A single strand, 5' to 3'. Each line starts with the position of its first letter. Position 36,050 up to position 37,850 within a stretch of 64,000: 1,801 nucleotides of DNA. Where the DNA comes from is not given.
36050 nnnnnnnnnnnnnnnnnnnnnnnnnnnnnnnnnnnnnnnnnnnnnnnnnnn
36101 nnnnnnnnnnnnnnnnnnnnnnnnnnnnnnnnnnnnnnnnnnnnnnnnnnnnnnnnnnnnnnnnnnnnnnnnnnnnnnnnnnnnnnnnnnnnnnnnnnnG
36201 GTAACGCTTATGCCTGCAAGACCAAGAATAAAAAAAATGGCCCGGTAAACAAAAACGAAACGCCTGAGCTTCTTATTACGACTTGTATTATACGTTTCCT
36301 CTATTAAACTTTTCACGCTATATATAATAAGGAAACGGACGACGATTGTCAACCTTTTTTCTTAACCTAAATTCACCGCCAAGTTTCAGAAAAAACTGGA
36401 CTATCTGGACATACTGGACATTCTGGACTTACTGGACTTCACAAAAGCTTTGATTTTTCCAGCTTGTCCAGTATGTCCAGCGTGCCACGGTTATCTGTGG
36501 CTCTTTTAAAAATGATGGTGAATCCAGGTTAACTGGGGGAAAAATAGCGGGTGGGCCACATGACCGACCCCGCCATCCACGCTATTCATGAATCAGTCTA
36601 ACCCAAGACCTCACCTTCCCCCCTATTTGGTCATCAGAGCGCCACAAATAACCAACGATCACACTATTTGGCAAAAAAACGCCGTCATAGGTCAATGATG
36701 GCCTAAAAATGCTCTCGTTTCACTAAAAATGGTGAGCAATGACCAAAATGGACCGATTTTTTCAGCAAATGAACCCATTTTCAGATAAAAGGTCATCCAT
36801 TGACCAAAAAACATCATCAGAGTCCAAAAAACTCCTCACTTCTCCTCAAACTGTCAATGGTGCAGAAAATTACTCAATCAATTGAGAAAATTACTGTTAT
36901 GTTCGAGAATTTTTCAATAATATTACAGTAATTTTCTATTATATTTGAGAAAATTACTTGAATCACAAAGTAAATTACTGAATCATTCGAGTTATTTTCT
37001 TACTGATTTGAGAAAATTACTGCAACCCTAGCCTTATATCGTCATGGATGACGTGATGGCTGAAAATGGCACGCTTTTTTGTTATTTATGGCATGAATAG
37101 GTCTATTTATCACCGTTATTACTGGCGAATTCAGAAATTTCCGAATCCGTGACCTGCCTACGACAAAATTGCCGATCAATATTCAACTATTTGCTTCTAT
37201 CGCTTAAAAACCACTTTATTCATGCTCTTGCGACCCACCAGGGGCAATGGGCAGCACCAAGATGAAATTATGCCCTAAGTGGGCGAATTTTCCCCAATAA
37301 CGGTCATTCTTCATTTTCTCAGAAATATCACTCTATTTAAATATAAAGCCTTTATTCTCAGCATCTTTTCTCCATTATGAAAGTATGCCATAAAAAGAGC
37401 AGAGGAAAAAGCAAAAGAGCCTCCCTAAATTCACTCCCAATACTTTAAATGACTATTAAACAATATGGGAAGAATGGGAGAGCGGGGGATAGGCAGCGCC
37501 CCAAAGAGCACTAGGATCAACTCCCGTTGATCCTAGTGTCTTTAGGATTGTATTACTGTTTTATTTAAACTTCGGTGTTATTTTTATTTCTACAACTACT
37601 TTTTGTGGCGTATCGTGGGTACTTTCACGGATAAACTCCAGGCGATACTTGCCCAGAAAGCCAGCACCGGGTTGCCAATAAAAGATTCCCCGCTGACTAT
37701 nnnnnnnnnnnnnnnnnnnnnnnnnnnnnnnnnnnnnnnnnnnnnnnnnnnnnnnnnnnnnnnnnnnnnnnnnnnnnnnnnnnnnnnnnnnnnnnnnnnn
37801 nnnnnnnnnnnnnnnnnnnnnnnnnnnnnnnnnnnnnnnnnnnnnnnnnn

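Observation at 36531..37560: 1.2-kb intergenic region packed with operator-like palindromes and 60-bp tandem repeats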

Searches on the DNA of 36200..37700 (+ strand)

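Call 49: search_rna_families(source=window, start=36200, end=37700, threshold=evalue, max_evalue=5)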
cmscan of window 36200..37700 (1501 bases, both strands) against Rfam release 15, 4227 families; matches with E-value up to 5: 8.
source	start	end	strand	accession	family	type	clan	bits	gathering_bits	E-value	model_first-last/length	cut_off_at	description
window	36944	37003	+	RF04347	Plastid-ccsA-ndhD-2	Cis-reg;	-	24.7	51.5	0.045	1-53/53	no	Plastid-ccsA-ndhD-2 3UTR RNA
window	36757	36823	-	RF01159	snoU18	Gene; snRNA; snoRNA; CD-box;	CL00047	22.8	47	0.97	1-71/71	no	Small nucleolar RNA U18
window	36877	36944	+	RF00854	mir-5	Gene; miRNA;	-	21.8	75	0.27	1-70/70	no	mir-5 microRNA precursor family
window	36944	37008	-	RF04346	Plastid-ccsA-ndhD-1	Cis-reg;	CL00154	19.1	48.5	1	1-57/57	no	Plastid-ccsA-ndhD-1 3UTR RNA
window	37201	37285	+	RF00603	SNORD23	Gene; snRNA; snoRNA; CD-box;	-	18.5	64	0.68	1-110/110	no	Small nucleolar RNA SNORD23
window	36941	37002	+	RF04346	Plastid-ccsA-ndhD-1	Cis-reg;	CL00154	16.8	48.5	4.2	1-57/57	no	Plastid-ccsA-ndhD-1 3UTR RNA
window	36935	37022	+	RF01822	RsaJ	Gene; sRNA;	-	16.1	100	0.53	1-287/287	no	RNA Staph. aureus A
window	37339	37361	-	RF00180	REN-SRE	Cis-reg;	-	15.2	41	1.3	1-37/37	no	Renin stability regulatory element (REN-SRE)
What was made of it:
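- On Any Rfam RNA family: In 36200-37700 the only sub-threshold hits are chance matches to eukaryotic or plastid families (call 49).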

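Call 63: search_dna_similar(query=window:36770-37075:+, collection=plasmids, mode=distant, max_evalue=1, max_rows=15)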
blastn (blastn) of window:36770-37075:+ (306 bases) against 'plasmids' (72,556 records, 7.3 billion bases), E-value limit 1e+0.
Records with a match: 9; places in all: 10; records where one place covers at least 80% of the query: 0.
Best place of each record, by identity: 90-95% 3; 80-90% 5; 60-80% 1.
By first word of the organism name: Priestia 4; Rhizobium 3; Borreliella 2.
By predicted mobility (MOB-suite, as given by PLSDB): non-mobilizable 6; conjugative 2; mobilizable 1.
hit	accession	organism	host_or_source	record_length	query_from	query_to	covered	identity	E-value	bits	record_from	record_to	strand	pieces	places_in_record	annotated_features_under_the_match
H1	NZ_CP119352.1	Borreliella garinii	Homo sapiens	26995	133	190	19%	77.4%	9e-1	41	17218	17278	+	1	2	none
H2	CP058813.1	Borreliella bavariensis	Homo sapiens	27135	139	190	17%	81.8%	2e-3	50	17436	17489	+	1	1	record has no annotation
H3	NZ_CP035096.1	Priestia megaterium NBRC 15308 = ATCC 14581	single cell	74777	142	187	15%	82.0%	3e-1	43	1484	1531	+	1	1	none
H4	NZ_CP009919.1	Priestia megaterium NBRC 15308 = ATCC 14581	Microbial isolate culture,environmental ...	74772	142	187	15%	82.0%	3e-1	43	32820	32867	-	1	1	none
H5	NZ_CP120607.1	Priestia megaterium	cell culture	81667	142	187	15%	82.0%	3e-1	43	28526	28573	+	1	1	none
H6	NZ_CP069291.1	Priestia megaterium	microbe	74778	142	187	15%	82.0%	3e-1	43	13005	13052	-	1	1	none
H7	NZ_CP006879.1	Rhizobium gallicum bv. gallicum R602sp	Phaseolus vulgaris,whole ...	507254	267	294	9%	92.9%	3e-1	43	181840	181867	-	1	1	FixH family protein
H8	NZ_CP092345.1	Rhizobium gallicum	Phaseolus vulgaris,Cell culture,nodule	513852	267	294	9%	92.9%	3e-1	43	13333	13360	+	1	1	FixH family protein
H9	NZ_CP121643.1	Rhizobium sp. CC1099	Onobrychis viciifolia,cell culture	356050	267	294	9%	92.9%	3e-1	43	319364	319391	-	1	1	FixH family protein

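Call 64: search_dna_similar(query=window:36770-37075:+, collection=phages, mode=distant, max_evalue=1, max_rows=15)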
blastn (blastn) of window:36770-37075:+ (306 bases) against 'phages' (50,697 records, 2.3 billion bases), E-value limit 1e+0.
No match.
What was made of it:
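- No similarity to 72,556 plasmids or 50,697 phages goes beyond short AT-rich matches (calls 63, 64).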
